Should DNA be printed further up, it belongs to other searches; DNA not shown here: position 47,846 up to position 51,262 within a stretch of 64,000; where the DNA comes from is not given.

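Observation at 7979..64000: A 56-kb, 25-gene, single-strand mega-PUL whose substrate cannot be read from known enzyme families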

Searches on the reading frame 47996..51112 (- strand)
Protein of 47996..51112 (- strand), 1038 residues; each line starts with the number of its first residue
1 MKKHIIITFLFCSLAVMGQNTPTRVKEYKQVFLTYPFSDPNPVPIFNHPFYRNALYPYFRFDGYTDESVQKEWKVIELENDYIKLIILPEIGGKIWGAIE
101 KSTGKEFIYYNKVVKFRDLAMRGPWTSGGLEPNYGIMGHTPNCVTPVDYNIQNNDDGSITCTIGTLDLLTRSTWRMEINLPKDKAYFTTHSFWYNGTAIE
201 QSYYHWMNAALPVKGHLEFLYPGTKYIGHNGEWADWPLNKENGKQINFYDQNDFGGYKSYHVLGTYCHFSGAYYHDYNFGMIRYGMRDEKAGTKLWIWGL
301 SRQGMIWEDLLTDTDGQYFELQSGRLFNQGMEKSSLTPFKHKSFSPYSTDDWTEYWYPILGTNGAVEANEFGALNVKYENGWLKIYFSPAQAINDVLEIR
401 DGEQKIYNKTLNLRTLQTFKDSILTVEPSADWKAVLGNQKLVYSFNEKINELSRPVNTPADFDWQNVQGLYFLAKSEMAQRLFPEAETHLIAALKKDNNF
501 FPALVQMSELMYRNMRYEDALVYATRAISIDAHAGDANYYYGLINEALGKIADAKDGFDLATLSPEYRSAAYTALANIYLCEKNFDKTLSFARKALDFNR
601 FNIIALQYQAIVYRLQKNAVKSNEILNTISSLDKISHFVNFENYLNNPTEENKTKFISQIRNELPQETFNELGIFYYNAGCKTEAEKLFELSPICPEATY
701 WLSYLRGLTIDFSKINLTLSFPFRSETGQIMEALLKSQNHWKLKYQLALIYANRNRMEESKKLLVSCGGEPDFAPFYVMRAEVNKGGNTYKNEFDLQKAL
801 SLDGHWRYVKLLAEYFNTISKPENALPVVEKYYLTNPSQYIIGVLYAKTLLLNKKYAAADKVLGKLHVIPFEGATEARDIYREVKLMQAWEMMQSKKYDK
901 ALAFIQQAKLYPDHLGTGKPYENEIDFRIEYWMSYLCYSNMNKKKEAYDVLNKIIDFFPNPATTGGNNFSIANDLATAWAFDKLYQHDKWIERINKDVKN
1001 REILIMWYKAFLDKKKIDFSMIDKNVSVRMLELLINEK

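Call 5: search_protein_families(library=pfam, proteins=[window:47996-51112:-], max_evalue=0.01)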
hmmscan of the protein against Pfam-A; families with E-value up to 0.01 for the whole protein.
window:47996-51112:- (1038 aa): 9 families
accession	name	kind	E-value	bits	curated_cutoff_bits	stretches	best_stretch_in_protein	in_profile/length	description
PF17128.10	DUF5107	-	2.3e-121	405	24.4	1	53-359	4-310/310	Domain of unknown function (DUF5107)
PF14559.12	TPR_19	-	2e-08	34.9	25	0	516-574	6-64/68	Tetratricopeptide repeat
PF13428.12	TPR_14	-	4e-08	33.6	23.5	0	469-506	3-40/44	Tetratricopeptide repeat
PF07719.23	TPR_2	-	5.5e-06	26.5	27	0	668-690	3-25/34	Tetratricopeptide repeat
PF00515.34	TPR_1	-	7e-05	22.9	27.8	0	570-600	2-32/34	Tetratricopeptide repeat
PF25064.1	ARM_TT21_5th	-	0.00022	21.9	27.8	1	482-580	16-117/117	TT21 fifth ARM repeats domain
PF25063.1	ARM_TT21_C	-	0.00058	20.2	35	0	823-910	38-123/209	Tetratricopeptide repeat protein 21 C-terminal ARM domain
PF12895.13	ANAPC3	-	0.0017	19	27.2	0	823-864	6-47/82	Anaphase-promoting complex, cyclosome, subunit 3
PF13432.12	TPR_16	-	0.0028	18.5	32.7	0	513-554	9-50/65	Tetratricopeptide repeat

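Call 12: search_protein_families(library=ncbifam, proteins=[window:47996-51112:-], max_evalue=0.01)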
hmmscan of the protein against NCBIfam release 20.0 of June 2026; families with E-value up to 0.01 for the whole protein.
window:47996-51112:- (1038 aa): 4 families
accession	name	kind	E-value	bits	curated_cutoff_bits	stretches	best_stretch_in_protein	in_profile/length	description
TIGR02917.1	PEP_TPR_lipo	equivalog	2.1e-11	42.5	312.2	1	451-633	211-393/899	XrtA/PEP-CTERM system TPR-repeat protein PrsT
TIGR02521.1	type_IV_pilW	equivalog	0.0001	22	154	1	474-627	38-193/234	type IV pilus biogenesis/stability protein PilW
NF040959.1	MamA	equivalog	0.00043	19.8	200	1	463-599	67-203/204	magnetosome protein MamA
TIGR04510.1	mod_pep_cyc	subfamily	0.0067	15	400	0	470-597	401-529/814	putative peptide modification system cyclase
